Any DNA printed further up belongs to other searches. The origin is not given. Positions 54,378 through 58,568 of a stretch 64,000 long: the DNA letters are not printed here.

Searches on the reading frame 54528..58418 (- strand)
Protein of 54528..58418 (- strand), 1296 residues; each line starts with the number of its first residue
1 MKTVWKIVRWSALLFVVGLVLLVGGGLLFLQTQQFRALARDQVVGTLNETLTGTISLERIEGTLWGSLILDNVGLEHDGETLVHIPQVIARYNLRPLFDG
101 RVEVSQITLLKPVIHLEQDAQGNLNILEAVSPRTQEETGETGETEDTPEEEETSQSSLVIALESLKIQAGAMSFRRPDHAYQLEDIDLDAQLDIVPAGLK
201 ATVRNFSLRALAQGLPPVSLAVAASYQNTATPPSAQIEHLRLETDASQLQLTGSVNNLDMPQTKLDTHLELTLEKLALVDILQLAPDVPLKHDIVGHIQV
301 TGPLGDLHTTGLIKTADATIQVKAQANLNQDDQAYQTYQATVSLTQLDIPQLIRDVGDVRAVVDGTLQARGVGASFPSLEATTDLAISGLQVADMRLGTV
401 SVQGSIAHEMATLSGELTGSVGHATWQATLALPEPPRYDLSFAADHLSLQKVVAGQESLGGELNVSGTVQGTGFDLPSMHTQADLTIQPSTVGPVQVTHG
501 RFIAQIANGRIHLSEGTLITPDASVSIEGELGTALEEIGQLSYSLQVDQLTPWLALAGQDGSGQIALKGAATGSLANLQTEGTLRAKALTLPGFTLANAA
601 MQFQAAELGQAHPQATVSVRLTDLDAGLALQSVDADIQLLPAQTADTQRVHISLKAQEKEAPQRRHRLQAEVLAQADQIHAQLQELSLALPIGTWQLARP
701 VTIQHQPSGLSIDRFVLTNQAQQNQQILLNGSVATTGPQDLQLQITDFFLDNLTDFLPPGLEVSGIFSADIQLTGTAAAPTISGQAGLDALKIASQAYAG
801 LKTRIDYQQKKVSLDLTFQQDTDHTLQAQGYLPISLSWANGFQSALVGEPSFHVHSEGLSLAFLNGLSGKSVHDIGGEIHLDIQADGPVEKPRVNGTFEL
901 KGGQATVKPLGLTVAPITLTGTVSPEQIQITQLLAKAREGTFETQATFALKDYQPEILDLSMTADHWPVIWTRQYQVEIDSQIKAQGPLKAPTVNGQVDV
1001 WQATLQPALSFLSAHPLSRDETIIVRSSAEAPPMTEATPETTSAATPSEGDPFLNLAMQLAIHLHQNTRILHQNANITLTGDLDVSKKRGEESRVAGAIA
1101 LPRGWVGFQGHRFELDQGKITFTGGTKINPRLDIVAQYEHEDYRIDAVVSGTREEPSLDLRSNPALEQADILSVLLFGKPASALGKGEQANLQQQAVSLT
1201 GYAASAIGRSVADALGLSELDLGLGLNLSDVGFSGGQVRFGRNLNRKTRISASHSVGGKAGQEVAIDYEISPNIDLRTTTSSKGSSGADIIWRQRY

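Call 60: search_protein_families(library=pfam, proteins=[window:54528-58418:-], max_evalue=0.00001)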
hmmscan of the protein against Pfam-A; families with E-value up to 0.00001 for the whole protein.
window:54528-58418:- (1296 aa): 3 families
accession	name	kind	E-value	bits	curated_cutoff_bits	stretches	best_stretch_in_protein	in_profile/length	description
PF04357.19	TamB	-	1.1e-57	196.4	22.4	1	937-1296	8-381/381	TamB, inner membrane protein subunit of TAM complex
PF05170.20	AsmA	-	2.8e-13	50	29.8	1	1-193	1-190/607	AsmA family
PF05359.17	DUF748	-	8.3e-13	47.7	50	1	6-796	10-592/1037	Domain of Unknown Function (DUF748)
